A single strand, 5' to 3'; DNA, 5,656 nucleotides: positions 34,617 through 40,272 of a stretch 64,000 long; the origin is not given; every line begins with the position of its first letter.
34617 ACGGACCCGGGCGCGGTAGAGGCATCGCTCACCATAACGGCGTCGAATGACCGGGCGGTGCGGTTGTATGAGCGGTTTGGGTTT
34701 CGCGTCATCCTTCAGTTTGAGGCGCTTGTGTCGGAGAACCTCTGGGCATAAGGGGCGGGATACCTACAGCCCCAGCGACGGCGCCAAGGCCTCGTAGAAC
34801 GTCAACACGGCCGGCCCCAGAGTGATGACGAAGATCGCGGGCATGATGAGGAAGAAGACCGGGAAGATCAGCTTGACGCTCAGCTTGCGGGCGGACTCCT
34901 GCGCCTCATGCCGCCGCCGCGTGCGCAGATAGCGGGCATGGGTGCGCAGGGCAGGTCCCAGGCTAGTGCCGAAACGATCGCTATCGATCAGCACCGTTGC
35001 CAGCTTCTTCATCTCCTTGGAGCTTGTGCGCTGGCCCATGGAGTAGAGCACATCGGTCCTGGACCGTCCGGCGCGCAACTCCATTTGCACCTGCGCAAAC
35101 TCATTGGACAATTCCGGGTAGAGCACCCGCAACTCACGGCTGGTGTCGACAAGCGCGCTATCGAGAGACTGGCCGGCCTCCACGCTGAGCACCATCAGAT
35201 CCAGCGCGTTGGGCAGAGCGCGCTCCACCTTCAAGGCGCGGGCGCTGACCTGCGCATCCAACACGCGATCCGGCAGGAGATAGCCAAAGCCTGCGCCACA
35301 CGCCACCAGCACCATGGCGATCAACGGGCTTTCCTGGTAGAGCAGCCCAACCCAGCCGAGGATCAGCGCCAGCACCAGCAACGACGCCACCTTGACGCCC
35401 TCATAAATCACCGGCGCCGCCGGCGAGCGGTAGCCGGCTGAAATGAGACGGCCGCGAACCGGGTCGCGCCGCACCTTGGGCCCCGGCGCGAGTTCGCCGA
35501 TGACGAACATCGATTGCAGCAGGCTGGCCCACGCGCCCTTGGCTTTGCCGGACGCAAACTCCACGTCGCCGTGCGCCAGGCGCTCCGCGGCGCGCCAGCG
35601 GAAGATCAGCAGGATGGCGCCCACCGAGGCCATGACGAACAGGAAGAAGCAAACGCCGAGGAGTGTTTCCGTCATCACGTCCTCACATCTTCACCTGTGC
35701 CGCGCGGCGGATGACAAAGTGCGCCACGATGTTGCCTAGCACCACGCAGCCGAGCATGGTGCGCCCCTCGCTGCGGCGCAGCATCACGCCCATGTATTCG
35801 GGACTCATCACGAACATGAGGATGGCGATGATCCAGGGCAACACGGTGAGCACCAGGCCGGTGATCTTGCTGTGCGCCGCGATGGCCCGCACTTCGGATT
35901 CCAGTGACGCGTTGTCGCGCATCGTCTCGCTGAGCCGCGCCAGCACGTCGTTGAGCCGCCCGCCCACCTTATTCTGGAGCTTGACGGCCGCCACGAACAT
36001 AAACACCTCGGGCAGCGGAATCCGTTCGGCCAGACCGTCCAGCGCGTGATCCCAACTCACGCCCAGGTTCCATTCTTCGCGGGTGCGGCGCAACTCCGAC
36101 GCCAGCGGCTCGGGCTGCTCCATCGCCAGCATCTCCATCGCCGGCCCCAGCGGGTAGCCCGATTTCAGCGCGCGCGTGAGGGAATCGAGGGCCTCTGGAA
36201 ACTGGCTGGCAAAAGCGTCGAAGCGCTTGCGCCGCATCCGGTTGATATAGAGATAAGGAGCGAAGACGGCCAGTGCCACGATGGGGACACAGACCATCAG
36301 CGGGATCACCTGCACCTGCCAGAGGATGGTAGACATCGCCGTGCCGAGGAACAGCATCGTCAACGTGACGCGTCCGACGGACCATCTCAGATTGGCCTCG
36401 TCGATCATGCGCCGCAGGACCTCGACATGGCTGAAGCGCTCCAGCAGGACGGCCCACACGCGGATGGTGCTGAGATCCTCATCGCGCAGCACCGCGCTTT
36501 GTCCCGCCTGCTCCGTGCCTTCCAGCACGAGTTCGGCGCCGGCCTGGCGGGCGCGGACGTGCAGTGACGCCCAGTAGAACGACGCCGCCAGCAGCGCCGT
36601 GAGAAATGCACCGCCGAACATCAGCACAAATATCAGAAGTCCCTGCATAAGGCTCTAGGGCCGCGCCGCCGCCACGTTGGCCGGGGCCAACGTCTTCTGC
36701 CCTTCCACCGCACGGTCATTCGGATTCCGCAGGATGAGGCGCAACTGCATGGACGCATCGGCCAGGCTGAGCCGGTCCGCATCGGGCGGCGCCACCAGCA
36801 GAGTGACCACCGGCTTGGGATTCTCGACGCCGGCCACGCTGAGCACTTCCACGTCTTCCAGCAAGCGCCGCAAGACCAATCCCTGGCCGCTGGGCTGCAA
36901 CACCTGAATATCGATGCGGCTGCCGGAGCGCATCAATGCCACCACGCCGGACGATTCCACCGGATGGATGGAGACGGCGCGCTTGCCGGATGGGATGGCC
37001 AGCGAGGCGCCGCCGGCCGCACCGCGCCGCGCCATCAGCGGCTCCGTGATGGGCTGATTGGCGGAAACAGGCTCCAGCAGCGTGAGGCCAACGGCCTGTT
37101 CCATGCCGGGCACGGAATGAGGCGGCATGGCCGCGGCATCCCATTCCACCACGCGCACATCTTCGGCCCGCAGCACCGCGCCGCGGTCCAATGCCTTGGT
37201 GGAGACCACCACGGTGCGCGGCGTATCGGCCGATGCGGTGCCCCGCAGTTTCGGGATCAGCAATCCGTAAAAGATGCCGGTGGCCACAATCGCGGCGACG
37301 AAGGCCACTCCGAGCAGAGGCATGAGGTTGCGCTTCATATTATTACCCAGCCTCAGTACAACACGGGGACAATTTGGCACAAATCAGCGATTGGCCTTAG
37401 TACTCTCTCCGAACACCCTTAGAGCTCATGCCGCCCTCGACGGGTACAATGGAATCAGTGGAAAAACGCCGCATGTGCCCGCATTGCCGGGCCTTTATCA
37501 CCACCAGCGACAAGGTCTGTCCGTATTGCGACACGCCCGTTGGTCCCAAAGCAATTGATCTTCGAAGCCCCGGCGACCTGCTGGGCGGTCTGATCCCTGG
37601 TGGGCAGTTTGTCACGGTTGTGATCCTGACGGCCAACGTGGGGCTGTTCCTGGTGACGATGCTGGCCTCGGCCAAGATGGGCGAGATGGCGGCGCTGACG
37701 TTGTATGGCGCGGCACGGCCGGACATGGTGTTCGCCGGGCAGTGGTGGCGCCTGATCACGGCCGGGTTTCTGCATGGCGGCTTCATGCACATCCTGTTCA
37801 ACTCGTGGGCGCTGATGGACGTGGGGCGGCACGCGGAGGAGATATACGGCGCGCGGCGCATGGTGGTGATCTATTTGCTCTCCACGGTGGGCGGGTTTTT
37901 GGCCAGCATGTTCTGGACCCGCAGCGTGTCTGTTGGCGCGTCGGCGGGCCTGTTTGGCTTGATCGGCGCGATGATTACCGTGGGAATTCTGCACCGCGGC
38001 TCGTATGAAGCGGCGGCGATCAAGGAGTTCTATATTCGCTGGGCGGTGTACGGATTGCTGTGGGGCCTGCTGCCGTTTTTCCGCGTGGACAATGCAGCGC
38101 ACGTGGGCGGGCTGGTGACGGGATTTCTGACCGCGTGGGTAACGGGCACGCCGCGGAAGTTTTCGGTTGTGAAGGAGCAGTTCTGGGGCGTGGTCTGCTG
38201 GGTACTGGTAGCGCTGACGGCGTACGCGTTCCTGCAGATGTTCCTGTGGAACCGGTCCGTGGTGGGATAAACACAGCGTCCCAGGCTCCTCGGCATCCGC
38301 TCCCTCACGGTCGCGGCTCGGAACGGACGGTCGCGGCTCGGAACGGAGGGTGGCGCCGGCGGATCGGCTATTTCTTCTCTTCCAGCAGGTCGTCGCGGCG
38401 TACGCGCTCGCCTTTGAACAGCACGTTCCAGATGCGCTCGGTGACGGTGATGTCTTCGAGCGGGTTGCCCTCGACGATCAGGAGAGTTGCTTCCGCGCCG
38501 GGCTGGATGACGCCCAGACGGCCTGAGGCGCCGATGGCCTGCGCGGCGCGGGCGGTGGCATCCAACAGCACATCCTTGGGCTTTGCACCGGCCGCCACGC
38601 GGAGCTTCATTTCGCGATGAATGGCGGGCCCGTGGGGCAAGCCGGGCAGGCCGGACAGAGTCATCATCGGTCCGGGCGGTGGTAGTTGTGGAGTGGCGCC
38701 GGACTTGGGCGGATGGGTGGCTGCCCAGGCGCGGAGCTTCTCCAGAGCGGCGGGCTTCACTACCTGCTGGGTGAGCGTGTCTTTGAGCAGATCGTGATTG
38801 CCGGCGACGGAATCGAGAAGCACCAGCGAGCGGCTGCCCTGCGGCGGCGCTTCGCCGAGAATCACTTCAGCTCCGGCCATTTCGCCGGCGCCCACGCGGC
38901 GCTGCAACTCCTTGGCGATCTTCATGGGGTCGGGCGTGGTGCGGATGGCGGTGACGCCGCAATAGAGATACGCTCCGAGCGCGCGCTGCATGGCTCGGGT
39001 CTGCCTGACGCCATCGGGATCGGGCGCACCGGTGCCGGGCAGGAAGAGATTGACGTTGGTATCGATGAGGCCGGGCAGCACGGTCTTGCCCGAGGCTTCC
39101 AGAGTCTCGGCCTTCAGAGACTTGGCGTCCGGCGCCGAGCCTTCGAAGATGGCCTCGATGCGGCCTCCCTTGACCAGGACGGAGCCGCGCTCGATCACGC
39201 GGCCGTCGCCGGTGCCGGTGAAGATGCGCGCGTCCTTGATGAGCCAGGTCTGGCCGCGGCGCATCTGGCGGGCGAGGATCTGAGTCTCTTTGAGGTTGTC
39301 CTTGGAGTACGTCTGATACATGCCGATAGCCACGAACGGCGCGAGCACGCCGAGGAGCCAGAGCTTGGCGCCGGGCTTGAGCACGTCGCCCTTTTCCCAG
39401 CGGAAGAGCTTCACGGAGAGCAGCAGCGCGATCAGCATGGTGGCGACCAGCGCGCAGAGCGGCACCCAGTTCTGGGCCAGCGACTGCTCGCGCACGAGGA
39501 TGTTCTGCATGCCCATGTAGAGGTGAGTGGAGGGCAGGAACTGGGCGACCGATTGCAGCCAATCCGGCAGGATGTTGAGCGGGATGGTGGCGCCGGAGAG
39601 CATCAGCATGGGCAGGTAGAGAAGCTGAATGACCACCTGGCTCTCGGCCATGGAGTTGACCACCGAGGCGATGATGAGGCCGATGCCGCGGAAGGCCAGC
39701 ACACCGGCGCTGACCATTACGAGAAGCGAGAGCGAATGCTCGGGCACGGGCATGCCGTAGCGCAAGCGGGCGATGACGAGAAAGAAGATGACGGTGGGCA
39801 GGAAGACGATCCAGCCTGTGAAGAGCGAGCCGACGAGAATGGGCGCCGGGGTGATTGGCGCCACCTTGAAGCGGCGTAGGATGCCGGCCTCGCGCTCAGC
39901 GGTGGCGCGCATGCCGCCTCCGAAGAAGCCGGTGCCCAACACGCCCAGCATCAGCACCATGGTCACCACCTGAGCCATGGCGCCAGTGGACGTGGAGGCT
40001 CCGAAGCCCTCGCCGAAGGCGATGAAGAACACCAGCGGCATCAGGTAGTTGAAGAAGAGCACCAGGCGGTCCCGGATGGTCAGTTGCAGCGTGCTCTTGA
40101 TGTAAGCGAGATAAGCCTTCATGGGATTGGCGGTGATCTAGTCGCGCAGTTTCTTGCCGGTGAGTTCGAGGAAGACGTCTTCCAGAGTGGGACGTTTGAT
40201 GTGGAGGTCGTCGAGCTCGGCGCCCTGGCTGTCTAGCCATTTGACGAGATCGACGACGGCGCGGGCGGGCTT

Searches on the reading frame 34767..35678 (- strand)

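Call 26: search_protein_families(library=pfam, proteins=[window:34767-35678:-], max_evalue=0.0001)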
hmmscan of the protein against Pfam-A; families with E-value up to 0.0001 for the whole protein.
window:34767-35678:- (304 aa): 1 family
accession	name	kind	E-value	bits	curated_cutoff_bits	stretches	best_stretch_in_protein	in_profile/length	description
PF00482.28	T2SSF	-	4.4e-18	65.9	25.2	1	159-287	2-124/125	Type II secretion system (T2SS), protein F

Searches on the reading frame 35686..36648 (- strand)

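Call 26: search_protein_families(library=pfam, proteins=[window:35686-36648:-], max_evalue=0.0001)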
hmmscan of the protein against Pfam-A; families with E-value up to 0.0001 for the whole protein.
window:35686-36648:- (321 aa): 1 family
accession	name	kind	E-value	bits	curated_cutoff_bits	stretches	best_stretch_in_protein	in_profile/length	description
PF00482.28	T2SSF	-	6.6e-15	55.6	25.2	1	154-278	2-123/125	Type II secretion system (T2SS), protein F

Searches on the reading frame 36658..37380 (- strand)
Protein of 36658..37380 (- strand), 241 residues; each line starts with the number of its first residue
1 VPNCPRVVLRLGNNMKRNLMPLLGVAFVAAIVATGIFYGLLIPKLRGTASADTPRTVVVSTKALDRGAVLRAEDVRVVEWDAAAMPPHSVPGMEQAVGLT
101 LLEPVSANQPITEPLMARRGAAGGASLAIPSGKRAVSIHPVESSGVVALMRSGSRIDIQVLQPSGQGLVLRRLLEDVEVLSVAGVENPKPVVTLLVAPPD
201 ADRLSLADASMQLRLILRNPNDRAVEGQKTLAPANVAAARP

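Call 26: search_protein_families(library=pfam, proteins=[window:36658-37380:-], max_evalue=0.0001)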
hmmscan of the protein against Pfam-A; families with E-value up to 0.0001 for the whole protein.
window:36658-37380:- (241 aa): 3 families
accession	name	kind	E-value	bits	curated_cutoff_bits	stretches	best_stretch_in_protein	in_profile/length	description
PF16976.10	RcpC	-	2.2e-11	44.1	28.8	1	126-218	4-114/114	Flp pilus assembly protein RcpC/CpaB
PF08666.17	SAF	-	4.3e-10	40.4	21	1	55-113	1-59/63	SAF domain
PF13144.11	ChapFlgA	-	1.2e-06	29.1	23.8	1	56-113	2-57/122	Chaperone for flagella basal body P-ring formation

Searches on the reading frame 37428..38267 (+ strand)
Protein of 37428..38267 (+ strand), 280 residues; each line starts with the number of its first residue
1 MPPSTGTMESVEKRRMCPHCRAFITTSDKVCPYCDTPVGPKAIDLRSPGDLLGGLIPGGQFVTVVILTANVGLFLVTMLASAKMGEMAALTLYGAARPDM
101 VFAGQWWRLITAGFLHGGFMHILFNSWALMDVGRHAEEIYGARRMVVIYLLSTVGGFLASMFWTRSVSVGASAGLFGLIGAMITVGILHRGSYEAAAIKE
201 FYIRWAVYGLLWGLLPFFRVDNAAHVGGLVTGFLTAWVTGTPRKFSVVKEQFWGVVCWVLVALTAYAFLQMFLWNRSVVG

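Call 26: search_protein_families(library=pfam, proteins=[window:37428-38267:+], max_evalue=0.0001)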
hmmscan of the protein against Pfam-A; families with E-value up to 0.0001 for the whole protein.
window:37428-38267:+ (280 aa): 1 family
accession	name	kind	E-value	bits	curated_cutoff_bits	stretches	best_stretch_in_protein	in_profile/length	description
PF01694.28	Rhomboid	-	2.8e-32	112.3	22.6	1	104-239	2-140/143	Rhomboid domain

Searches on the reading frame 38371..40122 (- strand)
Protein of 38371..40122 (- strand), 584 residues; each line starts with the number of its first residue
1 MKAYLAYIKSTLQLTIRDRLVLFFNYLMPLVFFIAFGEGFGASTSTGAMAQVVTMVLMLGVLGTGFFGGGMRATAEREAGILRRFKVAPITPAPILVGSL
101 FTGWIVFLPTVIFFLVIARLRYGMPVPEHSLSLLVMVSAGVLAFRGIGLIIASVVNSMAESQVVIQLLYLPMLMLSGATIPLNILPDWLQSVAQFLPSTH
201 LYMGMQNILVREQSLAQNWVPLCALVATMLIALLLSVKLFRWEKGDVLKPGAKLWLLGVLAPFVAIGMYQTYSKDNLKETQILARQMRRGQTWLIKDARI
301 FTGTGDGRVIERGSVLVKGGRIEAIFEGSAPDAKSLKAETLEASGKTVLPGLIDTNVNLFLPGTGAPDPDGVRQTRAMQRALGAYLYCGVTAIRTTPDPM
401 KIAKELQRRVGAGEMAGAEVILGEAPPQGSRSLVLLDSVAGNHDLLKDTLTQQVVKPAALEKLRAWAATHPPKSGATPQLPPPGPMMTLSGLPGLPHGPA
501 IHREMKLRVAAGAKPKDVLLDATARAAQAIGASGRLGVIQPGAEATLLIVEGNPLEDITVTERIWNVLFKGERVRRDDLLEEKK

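Call 27: search_protein_families(library=pfam, proteins=[window:38371-40122:-], max_evalue=0.0001)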
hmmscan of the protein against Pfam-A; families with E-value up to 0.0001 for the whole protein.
window:38371-40122:- (584 aa): 3 families
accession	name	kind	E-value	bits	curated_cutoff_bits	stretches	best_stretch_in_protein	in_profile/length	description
PF01061.29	ABC2_membrane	-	1.4e-22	80.7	26.9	1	5-209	4-210/211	ABC-2 type transporter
PF12698.13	ABC2_membrane_3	-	3.1e-22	79.6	31.6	1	45-237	157-346/347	ABC-2 family transporter protein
PF01979.26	Amidohydro_1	-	1.2e-06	28.5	25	1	503-574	262-345/345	Amidohydrolase family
